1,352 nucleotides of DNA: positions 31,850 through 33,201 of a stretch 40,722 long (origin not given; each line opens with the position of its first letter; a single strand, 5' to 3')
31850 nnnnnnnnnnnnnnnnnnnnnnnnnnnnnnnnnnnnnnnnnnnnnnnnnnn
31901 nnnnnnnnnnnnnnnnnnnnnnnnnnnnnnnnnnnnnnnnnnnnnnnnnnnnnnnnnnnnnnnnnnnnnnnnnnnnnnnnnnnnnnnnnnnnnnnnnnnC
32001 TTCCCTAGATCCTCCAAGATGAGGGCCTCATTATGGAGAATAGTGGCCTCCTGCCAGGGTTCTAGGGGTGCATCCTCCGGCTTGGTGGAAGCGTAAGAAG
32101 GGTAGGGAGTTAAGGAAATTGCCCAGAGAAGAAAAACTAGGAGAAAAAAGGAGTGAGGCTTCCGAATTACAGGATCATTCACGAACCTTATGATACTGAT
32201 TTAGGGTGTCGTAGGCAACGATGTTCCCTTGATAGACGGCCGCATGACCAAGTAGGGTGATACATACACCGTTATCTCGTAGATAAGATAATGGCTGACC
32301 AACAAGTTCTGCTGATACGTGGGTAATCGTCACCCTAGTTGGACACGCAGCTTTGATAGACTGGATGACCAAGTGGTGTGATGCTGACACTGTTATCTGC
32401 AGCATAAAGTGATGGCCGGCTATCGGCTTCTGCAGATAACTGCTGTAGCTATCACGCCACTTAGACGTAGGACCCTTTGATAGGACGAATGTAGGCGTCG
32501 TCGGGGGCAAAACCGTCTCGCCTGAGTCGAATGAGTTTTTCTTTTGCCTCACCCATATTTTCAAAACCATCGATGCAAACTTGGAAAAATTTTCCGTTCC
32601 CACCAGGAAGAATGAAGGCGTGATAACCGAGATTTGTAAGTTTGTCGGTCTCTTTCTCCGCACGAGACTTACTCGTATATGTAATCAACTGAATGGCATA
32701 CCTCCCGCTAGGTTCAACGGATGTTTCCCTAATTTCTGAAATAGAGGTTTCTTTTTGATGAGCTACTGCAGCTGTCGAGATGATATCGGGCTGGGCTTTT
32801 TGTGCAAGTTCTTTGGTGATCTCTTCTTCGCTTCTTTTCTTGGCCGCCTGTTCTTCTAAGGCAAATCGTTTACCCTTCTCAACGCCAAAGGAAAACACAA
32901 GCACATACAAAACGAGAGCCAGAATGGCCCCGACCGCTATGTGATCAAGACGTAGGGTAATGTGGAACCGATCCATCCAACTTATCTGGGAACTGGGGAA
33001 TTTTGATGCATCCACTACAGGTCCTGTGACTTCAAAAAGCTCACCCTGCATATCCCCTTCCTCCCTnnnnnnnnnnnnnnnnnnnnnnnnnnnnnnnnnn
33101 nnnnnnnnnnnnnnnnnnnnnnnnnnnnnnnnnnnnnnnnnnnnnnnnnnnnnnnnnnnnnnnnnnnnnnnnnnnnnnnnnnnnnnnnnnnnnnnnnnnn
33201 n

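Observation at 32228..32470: Tandem long imperfect palindromes after the SPOR gene, members of a dispersed repeat family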

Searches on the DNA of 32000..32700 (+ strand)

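Call 5: search_rna_families(source=window, start=32000, end=32700, threshold=evalue, max_evalue=10)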
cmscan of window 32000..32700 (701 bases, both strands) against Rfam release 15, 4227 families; matches with E-value up to 10: 2.
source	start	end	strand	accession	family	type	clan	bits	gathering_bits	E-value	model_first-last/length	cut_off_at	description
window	32076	32214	+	RF02124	JPX_1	Gene; lncRNA;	-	15.2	55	3.4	1-135/135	no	JPX transcript, XIST activator conserved region 1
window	32372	32453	+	RF04063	MIR2629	Gene; miRNA;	-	13.1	60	5.3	1-66/66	no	MIR2629 microRNA precursor family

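Call 49: search_dna_similar(query=window:32183-32490:+, collection=plasmids, mode=distant, max_evalue=0.01, max_rows=10)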
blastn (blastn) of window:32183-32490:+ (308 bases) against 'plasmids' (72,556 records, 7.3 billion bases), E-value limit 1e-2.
No match.

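Call 50: search_dna_similar(query=window:32183-32490:+, collection=ecoli_genomes, mode=distant, max_evalue=0.01, max_rows=10)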
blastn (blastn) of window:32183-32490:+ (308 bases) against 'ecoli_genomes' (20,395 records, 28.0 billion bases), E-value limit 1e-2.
No match.

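Call 51: search_dna_similar(query=window:32183-32490:+, collection=phages, mode=distant, max_evalue=0.01, max_rows=10)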
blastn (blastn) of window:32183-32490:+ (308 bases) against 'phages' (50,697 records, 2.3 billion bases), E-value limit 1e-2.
No match.

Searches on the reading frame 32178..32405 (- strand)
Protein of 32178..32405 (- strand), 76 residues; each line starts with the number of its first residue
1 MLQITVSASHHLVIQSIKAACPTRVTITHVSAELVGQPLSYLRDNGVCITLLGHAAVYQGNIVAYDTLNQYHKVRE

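Call 48: search_protein_families(library=pfam, proteins=[window:32178-32405:-], max_evalue=0.01)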
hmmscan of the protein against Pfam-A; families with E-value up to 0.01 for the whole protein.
window:32178-32405:- (76 aa): 0 families

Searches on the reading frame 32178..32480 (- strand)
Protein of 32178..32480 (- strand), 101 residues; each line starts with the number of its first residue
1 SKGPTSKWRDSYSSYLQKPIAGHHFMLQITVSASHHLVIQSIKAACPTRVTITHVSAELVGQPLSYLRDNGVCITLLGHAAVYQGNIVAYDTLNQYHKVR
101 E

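Call 24: find_homologous_proteins(query=window:32178-32480:-, max_evalue=10)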
Query seq(101 aa) (101 aa): 1 proteins with E <= 10 among 2 candidates.
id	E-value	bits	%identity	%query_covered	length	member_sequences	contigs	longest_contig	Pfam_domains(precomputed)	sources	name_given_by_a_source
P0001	7.9e-42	159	100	75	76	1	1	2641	-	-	-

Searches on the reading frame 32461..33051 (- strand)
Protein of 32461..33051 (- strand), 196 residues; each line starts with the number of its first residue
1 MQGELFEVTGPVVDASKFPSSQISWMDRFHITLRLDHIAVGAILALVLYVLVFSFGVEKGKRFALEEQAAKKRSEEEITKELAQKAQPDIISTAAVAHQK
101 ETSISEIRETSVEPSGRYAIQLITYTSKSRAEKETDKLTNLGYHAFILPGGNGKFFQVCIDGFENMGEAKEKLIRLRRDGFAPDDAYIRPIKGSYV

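Call 14: find_encoding_contigs(protein=window:32461-33051:-, flank=10000, max_places=10)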
Protein window:32461-33051:- (196 aa): 3 contigs read that carry it; 3 places shown.
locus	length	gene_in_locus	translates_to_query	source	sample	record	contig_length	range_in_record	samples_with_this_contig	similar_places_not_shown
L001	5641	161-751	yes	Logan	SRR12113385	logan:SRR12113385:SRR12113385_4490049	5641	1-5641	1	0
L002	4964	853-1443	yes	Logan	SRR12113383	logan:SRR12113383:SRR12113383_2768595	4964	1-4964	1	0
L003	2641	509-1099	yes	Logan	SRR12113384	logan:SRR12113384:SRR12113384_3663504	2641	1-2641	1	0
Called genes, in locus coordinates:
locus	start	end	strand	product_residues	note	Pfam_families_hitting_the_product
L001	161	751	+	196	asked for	PF05036:SPOR (weak)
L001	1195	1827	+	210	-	-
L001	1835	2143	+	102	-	-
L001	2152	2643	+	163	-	PF13302:Acetyltransf_3 (weak), PF13420:Acetyltransf_4, PF00583:Acetyltransf_1, PF13673:Acetyltransf_10, PF13508:Acetyltransf_7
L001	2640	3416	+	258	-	PF05036:SPOR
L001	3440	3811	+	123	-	PF07238:PilZ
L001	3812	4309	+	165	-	PF04461:YajQ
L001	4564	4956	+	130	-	PF07238:PilZ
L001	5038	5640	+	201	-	?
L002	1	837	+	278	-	?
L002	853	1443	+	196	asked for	PF05036:SPOR (weak)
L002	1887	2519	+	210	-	-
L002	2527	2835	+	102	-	-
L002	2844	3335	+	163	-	PF13302:Acetyltransf_3 (weak), PF13420:Acetyltransf_4, PF00583:Acetyltransf_1, PF13673:Acetyltransf_10, PF13508:Acetyltransf_7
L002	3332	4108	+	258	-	PF05036:SPOR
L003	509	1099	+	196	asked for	PF05036:SPOR (weak)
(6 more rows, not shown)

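Call 25: find_homologous_proteins(query=window:32464-33051:-, max_evalue=0.001)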
Query window:32464-33051:- (196 aa): 98 proteins with E <= 0.001 among 229 candidates.
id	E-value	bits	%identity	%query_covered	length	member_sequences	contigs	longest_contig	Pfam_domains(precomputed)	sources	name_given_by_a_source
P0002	1.0e-122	425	100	100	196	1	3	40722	PF05036.19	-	-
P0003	1.2e-59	219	57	98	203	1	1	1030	PF05036.19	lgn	-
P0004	1.5e-59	219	55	98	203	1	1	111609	PF05036.19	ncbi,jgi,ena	-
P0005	3.3e-59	218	67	75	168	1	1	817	PF05036.19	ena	-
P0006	2.3e-58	215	58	98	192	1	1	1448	PF05036.19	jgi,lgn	jgi:cell division septation protein DedD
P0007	3.2e-58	214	54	99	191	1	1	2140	PF05036.19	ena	-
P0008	8.4e-57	210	58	98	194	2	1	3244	PF05036.19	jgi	jgi:cell division septation protein DedD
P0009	8.8e-57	210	52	98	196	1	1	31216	PF05036.19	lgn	-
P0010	1.9e-56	209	52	98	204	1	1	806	PF05036.19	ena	-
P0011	1.1e-54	203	52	97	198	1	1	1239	PF05036.19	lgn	-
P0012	1.4e-54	202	50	98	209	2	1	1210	PF05036.19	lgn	-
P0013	1.9e-54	202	53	98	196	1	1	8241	PF05036.19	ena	-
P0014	4.3e-54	201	51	98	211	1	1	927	PF05036.19,PF15050.12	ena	-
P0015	5.2e-54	201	53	98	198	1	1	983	PF05036.19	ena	-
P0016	8.1e-54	200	52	99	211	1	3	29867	PF05036.19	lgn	-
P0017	2.3e-53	199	51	97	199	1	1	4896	PF05036.19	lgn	-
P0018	2.9e-53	198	51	98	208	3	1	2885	PF05036.19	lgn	-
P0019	6.5e-53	197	51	98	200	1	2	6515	PF05036.19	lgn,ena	-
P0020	9.4e-53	197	48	98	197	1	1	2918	PF05036.19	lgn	-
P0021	1.4e-52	196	52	100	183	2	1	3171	PF05036.19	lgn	-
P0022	4.3e-52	194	51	98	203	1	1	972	PF05036.19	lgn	-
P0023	4.9e-52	194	50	98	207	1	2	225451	PF05036.19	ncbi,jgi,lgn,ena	-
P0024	7.3e-52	194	51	98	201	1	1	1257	PF05036.19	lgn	-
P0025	7.9e-52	194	52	98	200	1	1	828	PF05036.19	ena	-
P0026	9.0e-52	193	50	98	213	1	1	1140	PF05036.19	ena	-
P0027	9.4e-52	193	48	98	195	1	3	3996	PF05036.19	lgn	-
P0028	4.2e-51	191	49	99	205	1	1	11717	PF05036.19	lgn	-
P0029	6.0e-51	191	51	98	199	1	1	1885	PF05036.19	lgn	-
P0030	6.6e-51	191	49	99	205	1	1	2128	PF05036.19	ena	-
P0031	1.2e-50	190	50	97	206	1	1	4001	PF05036.19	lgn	-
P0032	1.5e-50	189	49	98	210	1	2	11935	PF05036.19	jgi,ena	-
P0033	1.7e-50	189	49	98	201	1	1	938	PF05036.19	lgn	-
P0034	1.9e-50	189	52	98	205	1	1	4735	PF05036.19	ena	-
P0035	3.2e-50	188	49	98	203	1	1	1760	PF05036.19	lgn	-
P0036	1.2e-49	186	51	98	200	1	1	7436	PF05036.19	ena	-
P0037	1.9e-49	186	46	97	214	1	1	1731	PF05036.19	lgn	-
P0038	3.4e-49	185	50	98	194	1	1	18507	PF05036.19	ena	-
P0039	4.3e-49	185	50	98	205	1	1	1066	PF05036.19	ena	-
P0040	4.5e-49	185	49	98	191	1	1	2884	PF05036.19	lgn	-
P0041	1.8e-48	183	49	98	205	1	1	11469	PF05036.19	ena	-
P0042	2.9e-48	182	47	98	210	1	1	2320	PF05036.19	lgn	-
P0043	3.1e-48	182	47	98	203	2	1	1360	PF05036.19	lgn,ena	-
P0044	3.6e-48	182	47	97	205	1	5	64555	PF05036.19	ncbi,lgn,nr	ncbi:MAG: SPOR domain-containing protein [Candidatus Omnitrophica bacterium]|nr:SPOR domain-containi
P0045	5.2e-48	181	50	98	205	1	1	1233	PF05036.19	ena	-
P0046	6.4e-48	181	49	97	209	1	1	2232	PF05036.19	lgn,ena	-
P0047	1.5e-47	180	51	98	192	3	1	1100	PF05036.19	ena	-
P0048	3.0e-47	179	51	98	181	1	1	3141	PF05036.19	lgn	-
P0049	3.5e-47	178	48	98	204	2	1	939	PF05036.19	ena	-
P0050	9.7e-47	177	48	100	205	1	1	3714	PF05036.19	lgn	-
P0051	1.0e-46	177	44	98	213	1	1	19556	PF05036.19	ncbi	-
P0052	1.2e-46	177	46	100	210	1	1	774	PF05036.19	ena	-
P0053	1.8e-46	176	44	99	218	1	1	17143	PF05036.19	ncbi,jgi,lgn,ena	-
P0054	2.5e-46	176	48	98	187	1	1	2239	PF05036.19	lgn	-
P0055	3.5e-46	175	49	98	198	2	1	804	PF05036.19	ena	-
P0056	1.6e-45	173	47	98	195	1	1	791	PF05036.19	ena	-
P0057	4.3e-45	172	47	98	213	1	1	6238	PF05036.19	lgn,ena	-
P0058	1.9e-43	166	49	98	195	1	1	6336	PF05036.19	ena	-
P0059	1.9e-43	166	48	99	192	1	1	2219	PF05036.19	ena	-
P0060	3.6e-43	165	47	98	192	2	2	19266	PF05036.19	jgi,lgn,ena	-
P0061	5.2e-43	165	47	97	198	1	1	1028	PF05036.19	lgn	-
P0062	5.6e-43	165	48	98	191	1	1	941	PF05036.19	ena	-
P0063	5.9e-43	165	47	98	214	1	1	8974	PF05036.19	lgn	-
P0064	7.3e-43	164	44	98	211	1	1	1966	PF05036.19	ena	-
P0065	7.6e-43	164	45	98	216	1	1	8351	PF05036.19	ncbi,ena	-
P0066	8.5e-43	164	47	98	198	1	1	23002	PF05036.19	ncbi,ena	-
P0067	8.7e-43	164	44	98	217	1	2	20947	PF05036.19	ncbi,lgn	-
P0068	9.3e-43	164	43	97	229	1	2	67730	PF05036.19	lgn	-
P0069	1.1e-42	164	44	98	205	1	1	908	PF05036.19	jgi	jgi:hypothetical protein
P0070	1.2e-42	164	44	98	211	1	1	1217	PF05036.19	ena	-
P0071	1.3e-42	164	47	98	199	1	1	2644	PF05036.19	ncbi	-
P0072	1.5e-42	163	43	100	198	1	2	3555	PF05036.19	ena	-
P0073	2.1e-42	163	44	98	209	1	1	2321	PF05036.19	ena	-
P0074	8.2e-42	161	49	92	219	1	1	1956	PF05036.19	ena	-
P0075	4.2e-41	159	45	98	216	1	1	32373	PF05036.19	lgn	-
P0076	1.5e-40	157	45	98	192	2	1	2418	PF05036.19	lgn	-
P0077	4.1e-40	155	40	98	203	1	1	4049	PF05036.19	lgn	-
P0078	9.5e-40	154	50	83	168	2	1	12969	PF05036.19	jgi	-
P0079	4.2e-39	152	49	79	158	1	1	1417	PF05036.19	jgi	jgi:cell division septation protein DedD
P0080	1.6e-36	144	42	99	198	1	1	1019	PF05036.19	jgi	jgi:cell division protein FtsN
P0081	2.8e-36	143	43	100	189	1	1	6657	PF05036.19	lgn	-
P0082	1.4e-32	131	48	80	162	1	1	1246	PF05036.19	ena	-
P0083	9.4e-31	125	40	97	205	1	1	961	PF05036.19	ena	-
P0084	7.5e-30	122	40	97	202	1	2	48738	PF05036.19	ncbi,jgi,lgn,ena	-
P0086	1.4e-29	121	36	97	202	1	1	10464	PF05036.19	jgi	-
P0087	2.4e-29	120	32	99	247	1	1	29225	PF05036.19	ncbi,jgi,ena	-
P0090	1.3e-27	115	34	86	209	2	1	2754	PF05036.19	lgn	-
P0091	1.8e-27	114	33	98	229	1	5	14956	PF05036.19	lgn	-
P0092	1.3e-26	111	36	99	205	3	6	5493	PF05036.19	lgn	-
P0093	4.3e-26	110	35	97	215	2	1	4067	PF05036.19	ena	-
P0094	2.4e-25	107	34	97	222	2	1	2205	PF05036.19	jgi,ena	-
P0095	6.5e-25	106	33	97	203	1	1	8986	PF05036.19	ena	-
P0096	1.6e-24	105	33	99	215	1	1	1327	PF05036.19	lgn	-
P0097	2.6e-24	104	35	97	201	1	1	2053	PF05036.19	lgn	-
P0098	5.4e-24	103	35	97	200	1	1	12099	PF05036.19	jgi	jgi:hypothetical protein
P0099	1.8e-23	101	34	88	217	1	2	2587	PF05036.19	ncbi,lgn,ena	-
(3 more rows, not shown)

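Call 27: find_encoding_contigs(protein=P0004, flank=10000, max_places=2)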
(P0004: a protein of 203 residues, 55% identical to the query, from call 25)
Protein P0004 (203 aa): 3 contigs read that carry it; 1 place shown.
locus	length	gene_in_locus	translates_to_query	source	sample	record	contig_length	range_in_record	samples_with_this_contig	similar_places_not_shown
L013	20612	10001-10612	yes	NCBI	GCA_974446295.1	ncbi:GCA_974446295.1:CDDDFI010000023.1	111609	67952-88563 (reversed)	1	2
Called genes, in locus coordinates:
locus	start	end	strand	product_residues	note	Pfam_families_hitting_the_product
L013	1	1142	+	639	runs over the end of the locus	PF13584:BatD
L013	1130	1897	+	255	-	PF13414:TPR_11 (weak), PF13432:TPR_16, PF00515:TPR_1, PF07719:TPR_2 (weak), PF06347:SH3_4 (weak)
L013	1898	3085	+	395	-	PF00291:PALP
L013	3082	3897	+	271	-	PF00290:Trp_syntA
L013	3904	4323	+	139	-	PF03652:RuvX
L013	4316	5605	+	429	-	PF00675:Peptidase_M16, PF05193:Peptidase_M16_C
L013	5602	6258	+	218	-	PF00834:Ribul_P_3_epim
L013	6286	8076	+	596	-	PF00009:GTP_EFTU, PF22042:EF-G_D2 (faint), PF03144:GTP_EFTU_D2, PF00679:EFG_C, PF06421:LepA_C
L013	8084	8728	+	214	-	PF10502:Peptidase_S26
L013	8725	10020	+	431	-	PF00232:Glyco_hydro_1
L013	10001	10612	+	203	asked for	PF05036:SPOR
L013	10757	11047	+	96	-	-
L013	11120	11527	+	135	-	PF00583:Acetyltransf_1, PF13673:Acetyltransf_10, PF13508:Acetyltransf_7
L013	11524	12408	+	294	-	PF05036:SPOR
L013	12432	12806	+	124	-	PF07238:PilZ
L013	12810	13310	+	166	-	PF04461:YajQ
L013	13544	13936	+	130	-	PF07238:PilZ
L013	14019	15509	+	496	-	PF00370:FGGY_N, PF02782:FGGY_C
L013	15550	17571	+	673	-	PF00027:cNMP_binding, PF01734:Patatin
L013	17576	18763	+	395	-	PF00108:Thiolase_N, PF02803:Thiolase_C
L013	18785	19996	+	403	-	PF02737:3HCDH_N, PF00725:3HCDH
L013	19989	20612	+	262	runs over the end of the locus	PF00378:ECH_1, PF16113:ECH_2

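Call 28: find_encoding_contigs(protein=P0009, flank=10000, max_places=2)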
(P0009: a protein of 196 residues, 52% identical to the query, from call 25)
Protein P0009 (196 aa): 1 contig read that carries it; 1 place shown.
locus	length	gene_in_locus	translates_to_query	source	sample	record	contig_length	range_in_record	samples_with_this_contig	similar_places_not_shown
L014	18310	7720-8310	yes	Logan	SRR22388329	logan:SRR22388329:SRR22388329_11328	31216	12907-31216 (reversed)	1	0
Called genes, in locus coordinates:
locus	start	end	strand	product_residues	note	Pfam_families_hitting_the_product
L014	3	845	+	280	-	?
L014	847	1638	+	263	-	PF00290:Trp_syntA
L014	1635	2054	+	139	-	PF03652:RuvX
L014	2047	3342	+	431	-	PF00675:Peptidase_M16, PF05193:Peptidase_M16_C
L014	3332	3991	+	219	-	PF00834:Ribul_P_3_epim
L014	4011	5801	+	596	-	PF00009:GTP_EFTU, PF00071:Ras (weak), PF01926:MMR_HSR1 (faint), PF22042:EF-G_D2 (weak), PF03144:GTP_EFTU_D2, PF00679:EFG_C, PF06421:LepA_C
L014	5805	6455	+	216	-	PF10502:Peptidase_S26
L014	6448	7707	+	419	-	PF00232:Glyco_hydro_1, PF00150:Cellulase (faint), PF00232:Glyco_hydro_1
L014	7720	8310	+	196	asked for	PF05036:SPOR (weak)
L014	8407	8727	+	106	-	-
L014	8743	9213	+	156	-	PF00583:Acetyltransf_1, PF13673:Acetyltransf_10, PF13508:Acetyltransf_7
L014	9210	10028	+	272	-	PF05036:SPOR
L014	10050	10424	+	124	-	PF07238:PilZ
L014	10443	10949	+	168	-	PF04461:YajQ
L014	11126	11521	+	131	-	PF07238:PilZ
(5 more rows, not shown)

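Call 30: find_encoding_contigs(protein=P0005, flank=10000, max_places=2)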
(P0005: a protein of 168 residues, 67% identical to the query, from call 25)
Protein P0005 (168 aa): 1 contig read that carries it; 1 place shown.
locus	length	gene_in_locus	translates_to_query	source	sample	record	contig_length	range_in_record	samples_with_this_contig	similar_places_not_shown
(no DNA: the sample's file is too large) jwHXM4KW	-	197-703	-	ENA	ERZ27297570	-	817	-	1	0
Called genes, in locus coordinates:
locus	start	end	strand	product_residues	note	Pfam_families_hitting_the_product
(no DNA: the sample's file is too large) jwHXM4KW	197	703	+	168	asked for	PF05036:SPOR (weak)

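Call 31: find_encoding_contigs(protein=P0008, flank=10000, max_places=2)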
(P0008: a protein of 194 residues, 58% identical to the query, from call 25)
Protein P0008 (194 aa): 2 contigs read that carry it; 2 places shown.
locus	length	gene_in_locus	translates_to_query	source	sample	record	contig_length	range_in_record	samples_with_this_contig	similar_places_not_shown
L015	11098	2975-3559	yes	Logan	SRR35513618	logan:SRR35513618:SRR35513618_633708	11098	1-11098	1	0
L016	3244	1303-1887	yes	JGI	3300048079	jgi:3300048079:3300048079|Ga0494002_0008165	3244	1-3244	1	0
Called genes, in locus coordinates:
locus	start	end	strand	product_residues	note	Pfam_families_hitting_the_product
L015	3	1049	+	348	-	?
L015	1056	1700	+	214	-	PF10502:Peptidase_S26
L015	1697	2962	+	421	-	PF00232:Glyco_hydro_1, PF00150:Cellulase (faint), PF02449:Glyco_hydro_42 (weak)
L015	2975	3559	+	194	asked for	PF05036:SPOR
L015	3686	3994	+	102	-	-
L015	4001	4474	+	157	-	PF13420:Acetyltransf_4, PF13673:Acetyltransf_10, PF00583:Acetyltransf_1, PF13508:Acetyltransf_7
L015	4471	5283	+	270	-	PF05036:SPOR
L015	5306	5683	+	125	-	PF07238:PilZ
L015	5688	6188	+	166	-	PF04461:YajQ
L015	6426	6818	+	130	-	PF07238:PilZ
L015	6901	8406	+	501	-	PF00370:FGGY_N, PF02782:FGGY_C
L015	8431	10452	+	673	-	PF00027:cNMP_binding, PF01734:Patatin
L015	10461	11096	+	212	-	?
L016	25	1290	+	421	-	PF00232:Glyco_hydro_1, PF00150:Cellulase (faint), PF02449:Glyco_hydro_42 (weak)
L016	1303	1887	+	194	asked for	PF05036:SPOR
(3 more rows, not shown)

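Call 32: find_encoding_contigs(protein=P0006, flank=10000, max_places=2)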
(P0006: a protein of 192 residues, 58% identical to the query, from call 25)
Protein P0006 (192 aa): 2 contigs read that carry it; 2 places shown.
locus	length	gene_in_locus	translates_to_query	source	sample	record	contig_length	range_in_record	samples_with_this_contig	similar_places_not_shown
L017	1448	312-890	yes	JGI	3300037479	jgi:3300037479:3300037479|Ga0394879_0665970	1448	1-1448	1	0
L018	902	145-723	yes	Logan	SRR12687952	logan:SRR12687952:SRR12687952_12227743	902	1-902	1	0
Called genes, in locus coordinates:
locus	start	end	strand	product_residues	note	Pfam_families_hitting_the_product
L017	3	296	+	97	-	?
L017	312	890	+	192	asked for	PF05036:SPOR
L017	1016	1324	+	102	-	-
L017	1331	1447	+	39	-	?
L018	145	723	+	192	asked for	PF05036:SPOR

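Call 48: search_protein_families(library=pfam, proteins=[window:32464-33051:-], max_evalue=0.01)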
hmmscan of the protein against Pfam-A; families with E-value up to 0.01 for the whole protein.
window:32464-33051:- (196 aa): 2 families
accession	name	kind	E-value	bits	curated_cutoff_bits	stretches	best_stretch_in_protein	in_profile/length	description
PF05036.18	SPOR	-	2.5e-06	28.2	21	1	114-182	1-71/76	SPOR domain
PF15050.11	SCIMP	-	9.1e-05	23.3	27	1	25-119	4-97/132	SCIMP protein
